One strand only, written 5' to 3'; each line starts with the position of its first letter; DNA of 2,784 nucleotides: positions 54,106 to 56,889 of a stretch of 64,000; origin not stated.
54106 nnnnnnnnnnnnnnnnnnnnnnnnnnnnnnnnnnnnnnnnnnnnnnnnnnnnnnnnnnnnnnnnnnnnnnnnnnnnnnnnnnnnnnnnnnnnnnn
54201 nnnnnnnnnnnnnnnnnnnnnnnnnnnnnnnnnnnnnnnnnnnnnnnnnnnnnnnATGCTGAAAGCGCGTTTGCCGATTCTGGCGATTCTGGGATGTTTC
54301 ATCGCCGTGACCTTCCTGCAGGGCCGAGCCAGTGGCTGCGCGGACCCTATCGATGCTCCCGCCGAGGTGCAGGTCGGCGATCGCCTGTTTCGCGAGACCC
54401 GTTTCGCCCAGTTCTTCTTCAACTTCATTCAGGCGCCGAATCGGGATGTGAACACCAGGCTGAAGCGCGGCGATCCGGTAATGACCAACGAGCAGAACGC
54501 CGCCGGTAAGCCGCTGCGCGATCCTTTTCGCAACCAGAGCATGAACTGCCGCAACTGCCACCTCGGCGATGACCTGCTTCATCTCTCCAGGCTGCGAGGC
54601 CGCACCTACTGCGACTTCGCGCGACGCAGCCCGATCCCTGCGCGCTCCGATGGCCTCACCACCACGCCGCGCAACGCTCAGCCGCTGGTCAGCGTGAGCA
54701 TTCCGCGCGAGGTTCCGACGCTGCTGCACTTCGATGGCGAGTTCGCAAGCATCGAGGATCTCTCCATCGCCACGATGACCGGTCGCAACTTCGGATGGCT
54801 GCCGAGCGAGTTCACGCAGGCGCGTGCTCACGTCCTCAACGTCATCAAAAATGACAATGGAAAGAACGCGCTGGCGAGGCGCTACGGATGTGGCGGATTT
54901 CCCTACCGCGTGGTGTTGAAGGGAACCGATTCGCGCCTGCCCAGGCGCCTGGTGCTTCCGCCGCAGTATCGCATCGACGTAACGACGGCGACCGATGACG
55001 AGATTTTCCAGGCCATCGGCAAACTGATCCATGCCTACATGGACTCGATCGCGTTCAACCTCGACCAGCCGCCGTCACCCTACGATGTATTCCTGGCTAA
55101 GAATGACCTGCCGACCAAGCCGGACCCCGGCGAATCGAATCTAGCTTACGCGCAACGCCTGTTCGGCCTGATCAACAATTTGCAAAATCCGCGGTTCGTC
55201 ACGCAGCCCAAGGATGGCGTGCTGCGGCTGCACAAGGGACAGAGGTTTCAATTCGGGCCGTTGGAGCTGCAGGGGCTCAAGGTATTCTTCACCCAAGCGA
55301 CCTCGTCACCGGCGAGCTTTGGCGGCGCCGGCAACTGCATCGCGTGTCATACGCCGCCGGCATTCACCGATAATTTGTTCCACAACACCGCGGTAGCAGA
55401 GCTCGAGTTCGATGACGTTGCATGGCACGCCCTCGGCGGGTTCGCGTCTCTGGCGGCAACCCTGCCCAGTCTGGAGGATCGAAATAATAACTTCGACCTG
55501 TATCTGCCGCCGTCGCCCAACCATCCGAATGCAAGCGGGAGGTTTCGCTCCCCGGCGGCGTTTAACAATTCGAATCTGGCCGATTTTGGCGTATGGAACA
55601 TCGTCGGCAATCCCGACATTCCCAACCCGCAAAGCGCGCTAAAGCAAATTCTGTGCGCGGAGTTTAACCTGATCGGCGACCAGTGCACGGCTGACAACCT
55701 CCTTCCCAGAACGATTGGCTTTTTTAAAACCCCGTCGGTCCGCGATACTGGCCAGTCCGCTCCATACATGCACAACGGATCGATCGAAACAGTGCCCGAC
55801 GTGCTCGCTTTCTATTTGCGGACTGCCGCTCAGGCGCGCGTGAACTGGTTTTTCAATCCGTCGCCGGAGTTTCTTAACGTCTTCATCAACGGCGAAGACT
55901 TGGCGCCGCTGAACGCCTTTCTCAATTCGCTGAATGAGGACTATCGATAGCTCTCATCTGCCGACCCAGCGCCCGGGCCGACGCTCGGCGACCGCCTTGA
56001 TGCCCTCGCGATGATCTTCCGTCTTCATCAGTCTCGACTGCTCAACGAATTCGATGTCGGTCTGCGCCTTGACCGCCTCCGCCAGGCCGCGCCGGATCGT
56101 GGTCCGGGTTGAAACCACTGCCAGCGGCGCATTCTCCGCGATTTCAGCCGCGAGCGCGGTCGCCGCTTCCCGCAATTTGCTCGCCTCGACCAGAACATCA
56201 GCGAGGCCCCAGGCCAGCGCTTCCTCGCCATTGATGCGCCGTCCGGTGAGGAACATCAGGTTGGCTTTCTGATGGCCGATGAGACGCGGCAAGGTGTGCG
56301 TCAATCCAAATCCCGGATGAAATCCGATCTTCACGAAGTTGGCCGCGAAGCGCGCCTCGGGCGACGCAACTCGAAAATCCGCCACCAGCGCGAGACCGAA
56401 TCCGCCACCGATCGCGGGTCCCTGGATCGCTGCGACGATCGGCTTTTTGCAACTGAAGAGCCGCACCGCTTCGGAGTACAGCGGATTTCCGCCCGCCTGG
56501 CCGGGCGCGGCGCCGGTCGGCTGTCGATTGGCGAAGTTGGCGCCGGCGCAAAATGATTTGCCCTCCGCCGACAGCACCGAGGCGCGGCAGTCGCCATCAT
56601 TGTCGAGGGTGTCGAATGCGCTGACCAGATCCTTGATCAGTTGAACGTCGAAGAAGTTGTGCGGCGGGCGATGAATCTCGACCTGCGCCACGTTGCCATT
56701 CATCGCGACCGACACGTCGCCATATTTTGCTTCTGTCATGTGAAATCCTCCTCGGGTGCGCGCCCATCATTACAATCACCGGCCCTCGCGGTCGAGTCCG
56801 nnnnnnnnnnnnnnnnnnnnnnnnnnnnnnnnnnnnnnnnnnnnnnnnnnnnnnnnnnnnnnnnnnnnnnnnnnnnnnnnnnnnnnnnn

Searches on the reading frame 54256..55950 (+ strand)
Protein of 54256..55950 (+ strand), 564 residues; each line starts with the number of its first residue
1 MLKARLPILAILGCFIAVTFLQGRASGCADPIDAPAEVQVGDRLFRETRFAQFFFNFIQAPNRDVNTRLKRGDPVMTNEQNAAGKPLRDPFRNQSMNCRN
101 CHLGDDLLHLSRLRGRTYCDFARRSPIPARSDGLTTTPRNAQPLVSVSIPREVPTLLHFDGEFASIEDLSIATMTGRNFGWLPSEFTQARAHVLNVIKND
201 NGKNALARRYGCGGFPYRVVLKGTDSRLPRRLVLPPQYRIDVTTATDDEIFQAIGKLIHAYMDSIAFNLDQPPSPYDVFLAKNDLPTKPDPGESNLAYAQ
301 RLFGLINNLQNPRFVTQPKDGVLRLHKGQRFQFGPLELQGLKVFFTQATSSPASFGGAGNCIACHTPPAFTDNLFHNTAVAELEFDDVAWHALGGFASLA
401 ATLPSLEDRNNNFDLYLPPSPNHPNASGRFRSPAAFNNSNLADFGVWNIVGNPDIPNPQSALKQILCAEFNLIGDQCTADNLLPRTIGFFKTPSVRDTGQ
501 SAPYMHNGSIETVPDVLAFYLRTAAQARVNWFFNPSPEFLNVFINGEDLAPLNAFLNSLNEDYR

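Call 13: search_protein_families(library=pfam, proteins=[window:54256-55950:+])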
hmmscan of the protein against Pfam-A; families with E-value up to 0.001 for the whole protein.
window:54256-55950:+ (564 aa): 1 family
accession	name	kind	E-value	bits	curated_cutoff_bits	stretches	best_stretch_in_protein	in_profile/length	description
PF21419.2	RoxA-like_Cyt-c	-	0.00043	20.2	26.7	0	501-519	13-31/39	RoxA-like, cytochrome c-like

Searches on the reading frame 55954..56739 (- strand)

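Call 13: search_protein_families(library=pfam, proteins=[window:55954-56739:-])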
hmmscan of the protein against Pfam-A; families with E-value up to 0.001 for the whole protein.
window:55954-56739:- (261 aa): 2 families
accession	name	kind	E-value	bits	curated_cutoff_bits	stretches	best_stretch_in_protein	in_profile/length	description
PF00378.25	ECH_1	-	8.1e-59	199.4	27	1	14-259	3-249/251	Enoyl-CoA hydratase/isomerase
PF16113.10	ECH_2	-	4e-34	119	27.2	1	28-198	13-186/335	Enoyl-CoA hydratase/isomerase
